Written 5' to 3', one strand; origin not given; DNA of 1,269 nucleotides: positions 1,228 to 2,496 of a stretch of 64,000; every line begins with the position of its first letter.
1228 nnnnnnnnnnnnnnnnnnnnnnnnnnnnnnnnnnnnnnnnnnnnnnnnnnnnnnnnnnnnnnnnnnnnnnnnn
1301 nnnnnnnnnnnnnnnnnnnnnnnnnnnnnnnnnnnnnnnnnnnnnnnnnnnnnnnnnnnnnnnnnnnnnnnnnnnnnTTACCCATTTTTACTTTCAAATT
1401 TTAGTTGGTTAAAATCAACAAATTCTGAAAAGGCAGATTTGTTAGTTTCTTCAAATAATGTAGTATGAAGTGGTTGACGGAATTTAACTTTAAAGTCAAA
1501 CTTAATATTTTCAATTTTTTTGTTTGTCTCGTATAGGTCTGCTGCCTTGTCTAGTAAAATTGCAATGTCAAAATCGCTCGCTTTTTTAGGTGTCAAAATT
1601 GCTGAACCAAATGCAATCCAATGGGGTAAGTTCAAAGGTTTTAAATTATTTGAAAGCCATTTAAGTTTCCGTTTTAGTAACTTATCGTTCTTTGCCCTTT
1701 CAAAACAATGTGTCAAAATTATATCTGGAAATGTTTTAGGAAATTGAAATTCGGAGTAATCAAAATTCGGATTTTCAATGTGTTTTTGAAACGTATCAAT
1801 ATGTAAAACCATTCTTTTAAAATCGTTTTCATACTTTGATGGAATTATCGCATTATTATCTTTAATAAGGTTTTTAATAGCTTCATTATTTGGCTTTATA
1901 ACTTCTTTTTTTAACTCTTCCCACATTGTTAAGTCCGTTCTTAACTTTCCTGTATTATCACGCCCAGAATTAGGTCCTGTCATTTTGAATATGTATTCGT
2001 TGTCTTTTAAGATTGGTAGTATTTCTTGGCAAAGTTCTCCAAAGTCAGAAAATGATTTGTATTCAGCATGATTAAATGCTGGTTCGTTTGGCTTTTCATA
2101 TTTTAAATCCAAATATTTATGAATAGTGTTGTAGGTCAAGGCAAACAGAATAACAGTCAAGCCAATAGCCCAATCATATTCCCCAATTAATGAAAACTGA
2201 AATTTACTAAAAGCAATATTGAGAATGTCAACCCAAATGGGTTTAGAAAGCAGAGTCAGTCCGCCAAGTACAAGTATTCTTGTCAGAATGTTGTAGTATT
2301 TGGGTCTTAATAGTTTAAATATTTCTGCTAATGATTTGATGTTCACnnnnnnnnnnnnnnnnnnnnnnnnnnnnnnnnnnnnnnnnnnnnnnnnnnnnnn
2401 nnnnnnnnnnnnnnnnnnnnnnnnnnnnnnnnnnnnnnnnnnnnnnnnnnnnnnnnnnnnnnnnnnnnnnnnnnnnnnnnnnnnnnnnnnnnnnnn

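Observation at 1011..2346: Uncharacterised two-gene operon: membrane-anchored minimal nucleotidyltransferase plus an overlapping 128-aa partner in an accessory islet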

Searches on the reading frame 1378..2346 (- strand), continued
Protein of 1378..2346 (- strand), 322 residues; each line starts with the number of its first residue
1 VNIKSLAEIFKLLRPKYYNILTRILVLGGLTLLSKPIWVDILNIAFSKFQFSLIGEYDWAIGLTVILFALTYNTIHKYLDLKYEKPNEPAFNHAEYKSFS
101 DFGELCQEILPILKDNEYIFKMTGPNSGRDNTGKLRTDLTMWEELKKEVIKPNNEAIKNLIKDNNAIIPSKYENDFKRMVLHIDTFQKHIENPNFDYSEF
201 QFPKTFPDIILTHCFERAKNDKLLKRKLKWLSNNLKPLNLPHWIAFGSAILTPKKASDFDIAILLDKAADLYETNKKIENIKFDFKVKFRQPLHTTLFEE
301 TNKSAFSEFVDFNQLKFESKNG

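Call 99: find_encoding_contigs(protein=P0333, flank=7000, max_places=3)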
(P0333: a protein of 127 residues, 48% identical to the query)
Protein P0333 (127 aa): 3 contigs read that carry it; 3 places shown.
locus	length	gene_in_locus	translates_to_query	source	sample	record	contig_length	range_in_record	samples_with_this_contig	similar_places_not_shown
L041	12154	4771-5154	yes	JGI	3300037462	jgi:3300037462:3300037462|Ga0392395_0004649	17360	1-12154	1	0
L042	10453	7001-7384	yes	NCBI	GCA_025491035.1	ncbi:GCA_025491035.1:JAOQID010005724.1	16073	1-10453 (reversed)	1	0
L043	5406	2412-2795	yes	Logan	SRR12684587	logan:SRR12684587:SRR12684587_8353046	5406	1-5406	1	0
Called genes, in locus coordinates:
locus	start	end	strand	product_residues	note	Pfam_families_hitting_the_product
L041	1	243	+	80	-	?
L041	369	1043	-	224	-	PF06439:3keto-disac_hyd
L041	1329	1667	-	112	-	PF00436:SSB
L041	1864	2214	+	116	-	-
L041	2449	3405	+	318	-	-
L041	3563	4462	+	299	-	PF21941:SMEK_N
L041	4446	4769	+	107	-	-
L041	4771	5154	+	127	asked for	-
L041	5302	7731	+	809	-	-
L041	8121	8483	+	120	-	PF07653:SH3_2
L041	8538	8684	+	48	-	-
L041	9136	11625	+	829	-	PF00690:Cation_ATPase_N, PF00122:E1-E2_ATPase, PF00702:Hydrolase, PF13246:Cation_ATPase, PF00689:Cation_ATPase_C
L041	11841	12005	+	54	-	-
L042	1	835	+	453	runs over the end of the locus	PF00672:HAMP (weak), PF00512:HisKA, PF13581:HATPase_c_2 (weak), PF02518:HATPase_c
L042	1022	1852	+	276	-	PF00582:Usp (faint)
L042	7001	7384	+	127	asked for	-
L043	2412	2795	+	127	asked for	-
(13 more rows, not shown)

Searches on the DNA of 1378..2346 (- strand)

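Call 84: search_rna_families(sources=[L002, L003, L004, L006, L008], threshold=evalue, max_evalue=1)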
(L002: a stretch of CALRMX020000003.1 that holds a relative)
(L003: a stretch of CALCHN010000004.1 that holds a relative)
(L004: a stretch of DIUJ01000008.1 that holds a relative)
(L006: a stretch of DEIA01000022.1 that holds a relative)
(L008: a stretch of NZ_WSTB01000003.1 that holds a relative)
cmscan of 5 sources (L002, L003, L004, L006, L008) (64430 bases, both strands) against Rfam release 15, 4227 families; matches with E-value up to 1: 3.
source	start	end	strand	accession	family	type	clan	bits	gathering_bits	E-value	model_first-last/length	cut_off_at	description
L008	5610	5685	-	RF01705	Flavo-1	Gene; sRNA;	-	73.3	42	3.1e-14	1-76/76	no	Flavo-1 RNA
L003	2785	2857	+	RF02425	SpF01_sRNA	Gene; sRNA;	-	34.5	55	0.4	1-80/80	no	Streptococcus sRNA SpF01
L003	11270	11354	-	RF02244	mir-785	Gene; miRNA;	-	27.8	62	0.13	1-90/90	no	mir-785 microRNA precursor family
